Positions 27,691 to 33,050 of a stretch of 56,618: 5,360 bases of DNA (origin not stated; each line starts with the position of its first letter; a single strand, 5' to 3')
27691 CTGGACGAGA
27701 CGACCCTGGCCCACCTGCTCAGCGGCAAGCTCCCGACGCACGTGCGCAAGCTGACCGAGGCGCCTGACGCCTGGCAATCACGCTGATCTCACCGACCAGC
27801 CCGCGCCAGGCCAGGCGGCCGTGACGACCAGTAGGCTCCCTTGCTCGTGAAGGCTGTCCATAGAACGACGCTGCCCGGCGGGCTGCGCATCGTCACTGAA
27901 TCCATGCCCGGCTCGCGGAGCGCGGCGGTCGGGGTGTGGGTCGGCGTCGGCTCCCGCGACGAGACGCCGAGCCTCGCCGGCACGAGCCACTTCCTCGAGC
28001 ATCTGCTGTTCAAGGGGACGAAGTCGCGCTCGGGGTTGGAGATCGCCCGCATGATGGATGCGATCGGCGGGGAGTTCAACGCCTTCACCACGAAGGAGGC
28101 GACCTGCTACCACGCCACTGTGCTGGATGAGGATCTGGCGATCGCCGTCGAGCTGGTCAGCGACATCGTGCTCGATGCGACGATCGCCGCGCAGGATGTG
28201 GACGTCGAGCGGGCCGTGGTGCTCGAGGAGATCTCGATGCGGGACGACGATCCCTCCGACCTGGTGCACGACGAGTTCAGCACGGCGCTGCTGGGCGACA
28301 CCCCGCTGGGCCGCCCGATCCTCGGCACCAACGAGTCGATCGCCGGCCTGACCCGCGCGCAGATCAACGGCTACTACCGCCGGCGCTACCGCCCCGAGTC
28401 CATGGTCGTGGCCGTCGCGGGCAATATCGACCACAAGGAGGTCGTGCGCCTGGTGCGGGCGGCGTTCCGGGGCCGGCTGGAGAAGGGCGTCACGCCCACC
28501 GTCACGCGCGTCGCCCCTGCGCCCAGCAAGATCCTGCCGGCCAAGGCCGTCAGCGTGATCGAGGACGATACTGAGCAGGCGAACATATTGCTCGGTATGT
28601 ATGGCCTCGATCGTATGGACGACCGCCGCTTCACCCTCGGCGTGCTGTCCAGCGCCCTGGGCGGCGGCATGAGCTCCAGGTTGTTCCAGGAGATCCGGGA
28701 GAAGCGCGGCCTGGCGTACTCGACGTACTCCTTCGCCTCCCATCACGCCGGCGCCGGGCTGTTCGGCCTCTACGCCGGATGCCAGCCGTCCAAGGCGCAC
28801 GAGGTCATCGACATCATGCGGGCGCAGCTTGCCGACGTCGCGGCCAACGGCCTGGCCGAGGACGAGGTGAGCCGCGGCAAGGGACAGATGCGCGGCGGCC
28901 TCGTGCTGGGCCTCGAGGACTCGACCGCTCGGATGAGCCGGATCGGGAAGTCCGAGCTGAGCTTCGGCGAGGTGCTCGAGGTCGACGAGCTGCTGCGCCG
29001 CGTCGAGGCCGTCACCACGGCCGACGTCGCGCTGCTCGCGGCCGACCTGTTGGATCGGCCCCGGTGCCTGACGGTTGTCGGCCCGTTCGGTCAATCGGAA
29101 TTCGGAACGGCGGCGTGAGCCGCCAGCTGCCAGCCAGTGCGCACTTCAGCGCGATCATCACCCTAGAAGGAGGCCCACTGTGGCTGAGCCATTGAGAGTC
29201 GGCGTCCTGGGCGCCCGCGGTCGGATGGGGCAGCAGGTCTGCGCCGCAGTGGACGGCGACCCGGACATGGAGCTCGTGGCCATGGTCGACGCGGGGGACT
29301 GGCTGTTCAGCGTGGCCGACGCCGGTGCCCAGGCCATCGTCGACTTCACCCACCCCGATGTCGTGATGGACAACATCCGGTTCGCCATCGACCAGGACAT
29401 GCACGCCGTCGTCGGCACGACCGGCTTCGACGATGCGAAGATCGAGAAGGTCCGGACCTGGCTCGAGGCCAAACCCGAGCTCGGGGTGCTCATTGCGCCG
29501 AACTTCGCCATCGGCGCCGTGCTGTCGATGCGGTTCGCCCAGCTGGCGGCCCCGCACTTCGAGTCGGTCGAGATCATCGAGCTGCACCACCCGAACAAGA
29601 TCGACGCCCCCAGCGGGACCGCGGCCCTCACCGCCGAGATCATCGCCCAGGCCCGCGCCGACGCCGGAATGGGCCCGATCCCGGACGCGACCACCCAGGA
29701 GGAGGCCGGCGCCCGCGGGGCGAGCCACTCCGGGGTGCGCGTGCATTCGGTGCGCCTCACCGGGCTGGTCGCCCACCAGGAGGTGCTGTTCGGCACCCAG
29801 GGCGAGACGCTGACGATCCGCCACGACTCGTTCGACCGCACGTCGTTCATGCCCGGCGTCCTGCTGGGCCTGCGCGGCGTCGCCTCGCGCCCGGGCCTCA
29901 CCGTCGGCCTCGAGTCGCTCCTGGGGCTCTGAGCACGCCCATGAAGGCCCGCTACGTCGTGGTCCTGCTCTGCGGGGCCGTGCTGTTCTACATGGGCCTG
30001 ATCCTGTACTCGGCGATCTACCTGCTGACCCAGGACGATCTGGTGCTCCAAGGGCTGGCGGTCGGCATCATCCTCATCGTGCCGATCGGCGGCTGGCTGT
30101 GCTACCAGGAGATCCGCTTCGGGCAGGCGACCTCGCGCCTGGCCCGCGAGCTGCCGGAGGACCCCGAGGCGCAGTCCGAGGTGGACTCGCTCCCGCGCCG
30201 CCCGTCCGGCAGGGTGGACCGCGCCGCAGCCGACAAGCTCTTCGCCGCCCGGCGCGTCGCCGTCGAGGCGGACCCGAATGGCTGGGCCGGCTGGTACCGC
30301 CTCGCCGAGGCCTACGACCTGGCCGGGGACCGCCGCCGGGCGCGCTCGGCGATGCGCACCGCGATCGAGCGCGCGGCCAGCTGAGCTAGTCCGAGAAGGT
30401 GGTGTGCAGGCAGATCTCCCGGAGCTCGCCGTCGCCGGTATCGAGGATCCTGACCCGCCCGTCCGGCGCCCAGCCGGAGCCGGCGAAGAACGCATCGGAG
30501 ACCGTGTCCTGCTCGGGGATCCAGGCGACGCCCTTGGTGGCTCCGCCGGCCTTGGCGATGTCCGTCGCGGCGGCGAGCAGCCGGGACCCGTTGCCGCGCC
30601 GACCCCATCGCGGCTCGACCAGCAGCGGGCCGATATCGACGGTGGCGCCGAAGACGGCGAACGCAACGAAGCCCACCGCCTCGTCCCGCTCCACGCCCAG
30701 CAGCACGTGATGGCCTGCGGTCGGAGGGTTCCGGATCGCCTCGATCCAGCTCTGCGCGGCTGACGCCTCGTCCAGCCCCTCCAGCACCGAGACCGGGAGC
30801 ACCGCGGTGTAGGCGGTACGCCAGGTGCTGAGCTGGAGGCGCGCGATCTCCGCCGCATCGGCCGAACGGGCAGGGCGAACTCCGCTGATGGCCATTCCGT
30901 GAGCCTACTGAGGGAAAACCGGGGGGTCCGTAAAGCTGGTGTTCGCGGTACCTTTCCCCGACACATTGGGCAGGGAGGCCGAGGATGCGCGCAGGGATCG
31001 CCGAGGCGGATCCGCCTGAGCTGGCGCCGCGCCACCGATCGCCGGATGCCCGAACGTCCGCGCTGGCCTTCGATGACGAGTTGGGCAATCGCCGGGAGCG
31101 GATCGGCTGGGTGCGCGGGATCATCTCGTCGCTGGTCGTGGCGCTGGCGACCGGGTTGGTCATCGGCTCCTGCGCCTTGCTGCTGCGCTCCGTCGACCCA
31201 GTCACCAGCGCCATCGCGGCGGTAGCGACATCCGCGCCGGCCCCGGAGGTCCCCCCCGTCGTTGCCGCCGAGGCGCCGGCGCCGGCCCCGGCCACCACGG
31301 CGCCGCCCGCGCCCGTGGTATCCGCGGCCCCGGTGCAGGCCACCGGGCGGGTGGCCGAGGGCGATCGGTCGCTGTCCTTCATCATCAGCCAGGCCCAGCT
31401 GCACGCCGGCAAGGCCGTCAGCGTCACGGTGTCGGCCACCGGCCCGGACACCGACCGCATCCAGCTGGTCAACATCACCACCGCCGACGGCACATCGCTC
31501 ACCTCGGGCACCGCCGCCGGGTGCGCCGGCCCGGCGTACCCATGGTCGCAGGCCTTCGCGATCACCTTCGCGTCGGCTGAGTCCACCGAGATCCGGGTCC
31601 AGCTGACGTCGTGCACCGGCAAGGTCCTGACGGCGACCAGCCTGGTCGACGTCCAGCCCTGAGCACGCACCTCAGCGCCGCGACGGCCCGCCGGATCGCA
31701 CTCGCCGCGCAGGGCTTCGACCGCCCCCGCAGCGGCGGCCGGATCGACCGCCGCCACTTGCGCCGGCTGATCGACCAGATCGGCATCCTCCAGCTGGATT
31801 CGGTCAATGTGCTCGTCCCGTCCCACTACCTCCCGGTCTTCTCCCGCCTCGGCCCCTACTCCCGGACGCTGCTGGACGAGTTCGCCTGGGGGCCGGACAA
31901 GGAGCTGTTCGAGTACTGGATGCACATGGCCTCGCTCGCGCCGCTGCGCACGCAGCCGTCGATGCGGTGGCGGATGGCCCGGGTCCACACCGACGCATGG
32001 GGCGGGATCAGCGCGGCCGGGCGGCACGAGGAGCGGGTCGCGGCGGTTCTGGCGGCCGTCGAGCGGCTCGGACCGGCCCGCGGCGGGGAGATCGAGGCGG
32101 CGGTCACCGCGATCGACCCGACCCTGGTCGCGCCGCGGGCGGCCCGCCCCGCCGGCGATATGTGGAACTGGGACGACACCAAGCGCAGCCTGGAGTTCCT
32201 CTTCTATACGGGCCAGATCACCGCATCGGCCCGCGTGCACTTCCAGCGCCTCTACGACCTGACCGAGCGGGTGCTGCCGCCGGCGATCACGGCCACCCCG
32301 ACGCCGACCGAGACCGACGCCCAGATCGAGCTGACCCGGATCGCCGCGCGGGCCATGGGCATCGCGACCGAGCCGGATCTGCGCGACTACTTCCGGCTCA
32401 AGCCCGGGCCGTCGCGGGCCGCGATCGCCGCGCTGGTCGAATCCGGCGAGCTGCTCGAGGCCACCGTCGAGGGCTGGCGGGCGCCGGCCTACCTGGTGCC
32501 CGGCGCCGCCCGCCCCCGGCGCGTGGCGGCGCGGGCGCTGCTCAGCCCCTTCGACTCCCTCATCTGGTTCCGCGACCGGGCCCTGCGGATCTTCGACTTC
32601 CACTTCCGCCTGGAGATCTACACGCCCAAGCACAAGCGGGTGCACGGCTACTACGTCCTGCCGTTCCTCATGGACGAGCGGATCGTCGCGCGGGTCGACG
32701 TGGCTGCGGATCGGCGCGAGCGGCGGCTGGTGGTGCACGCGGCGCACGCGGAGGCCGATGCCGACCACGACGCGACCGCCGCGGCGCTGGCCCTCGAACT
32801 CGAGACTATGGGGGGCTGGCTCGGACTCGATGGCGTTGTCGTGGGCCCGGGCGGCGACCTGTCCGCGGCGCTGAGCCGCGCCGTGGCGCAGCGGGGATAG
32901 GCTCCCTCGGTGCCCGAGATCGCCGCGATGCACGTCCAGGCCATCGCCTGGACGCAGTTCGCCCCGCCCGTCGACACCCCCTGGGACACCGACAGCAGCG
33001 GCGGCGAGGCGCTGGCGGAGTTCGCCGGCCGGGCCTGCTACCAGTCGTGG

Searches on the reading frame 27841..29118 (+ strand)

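Call 10: search_protein_families(library=pfam, proteins=[window:27841-29118:+], max_evalue=0.01)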
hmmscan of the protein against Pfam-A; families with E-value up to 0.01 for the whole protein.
window:27841-29118:+ (425 aa): 2 families
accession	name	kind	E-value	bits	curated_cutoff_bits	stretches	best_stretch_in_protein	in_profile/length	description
PF05193.26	Peptidase_M16_C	-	6.5e-42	143.9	23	1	170-349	2-180/181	Peptidase M16 inactive domain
PF00675.25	Peptidase_M16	-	3.8e-40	137.6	22.3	1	16-163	1-148/149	Insulinase (Peptidase family M16)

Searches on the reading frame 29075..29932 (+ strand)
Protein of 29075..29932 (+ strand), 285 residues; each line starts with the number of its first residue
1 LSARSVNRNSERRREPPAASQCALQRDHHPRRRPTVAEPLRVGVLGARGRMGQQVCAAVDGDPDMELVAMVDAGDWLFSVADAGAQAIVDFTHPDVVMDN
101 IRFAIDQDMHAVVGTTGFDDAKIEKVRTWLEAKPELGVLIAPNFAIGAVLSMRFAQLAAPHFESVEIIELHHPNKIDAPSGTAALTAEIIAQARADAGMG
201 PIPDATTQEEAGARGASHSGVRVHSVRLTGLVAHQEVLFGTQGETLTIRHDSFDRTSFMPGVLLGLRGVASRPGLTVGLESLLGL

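Call 68: search_protein_families(library=pfam, proteins=[window:29075-29932:+], max_evalue=0.0001)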
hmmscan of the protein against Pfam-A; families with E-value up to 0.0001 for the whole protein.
window:29075-29932:+ (285 aa): 2 families
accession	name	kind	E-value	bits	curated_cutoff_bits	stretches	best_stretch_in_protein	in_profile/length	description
PF05173.19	DapB_C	-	3e-30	105.2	27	1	147-283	1-121/121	Dihydrodipicolinate reductase, C-terminus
PF01113.26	DapB_N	-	6.4e-24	84.9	25.6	1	41-144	2-124/124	Dihydrodipicolinate reductase, N-terminus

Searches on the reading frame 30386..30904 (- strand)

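Call 77: search_protein_families(library=pfam, proteins=[window:30386-30904:-], max_evalue=0.0001)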
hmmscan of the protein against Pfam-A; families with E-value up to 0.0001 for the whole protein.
window:30386-30904:- (172 aa): 2 families
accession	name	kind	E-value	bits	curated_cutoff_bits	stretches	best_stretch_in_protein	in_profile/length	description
PF00583.31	Acetyltransf_1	-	6.3e-08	33.3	20.7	1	53-140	24-111/116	Acetyltransferase (GNAT) family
PF13508.13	Acetyltransf_7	-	7.1e-05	23.5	27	0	65-125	3-61/84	Acetyltransferase (GNAT) domain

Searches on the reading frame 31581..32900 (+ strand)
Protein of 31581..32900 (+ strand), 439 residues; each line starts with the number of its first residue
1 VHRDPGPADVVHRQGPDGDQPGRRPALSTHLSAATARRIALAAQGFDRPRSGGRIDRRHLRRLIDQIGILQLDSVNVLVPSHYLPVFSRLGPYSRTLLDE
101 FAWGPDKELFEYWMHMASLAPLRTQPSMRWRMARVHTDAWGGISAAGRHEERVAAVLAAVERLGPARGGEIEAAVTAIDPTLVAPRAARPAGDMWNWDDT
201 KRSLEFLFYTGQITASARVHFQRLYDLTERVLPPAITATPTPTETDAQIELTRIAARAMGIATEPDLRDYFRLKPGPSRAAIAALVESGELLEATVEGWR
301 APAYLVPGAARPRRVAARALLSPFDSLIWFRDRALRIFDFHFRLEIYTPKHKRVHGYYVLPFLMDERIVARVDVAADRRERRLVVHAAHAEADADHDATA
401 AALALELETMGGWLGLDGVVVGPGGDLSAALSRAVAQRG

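Call 68: search_protein_families(library=pfam, proteins=[window:31581-32900:+], max_evalue=0.0001)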
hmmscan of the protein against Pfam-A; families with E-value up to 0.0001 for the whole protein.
window:31581-32900:+ (439 aa): 1 family
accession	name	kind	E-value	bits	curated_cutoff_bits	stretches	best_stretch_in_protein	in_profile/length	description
PF06224.18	AlkZ-like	-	6.5e-59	200.7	25.9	1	65-413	2-329/329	DNA glycosylase AlkZ-like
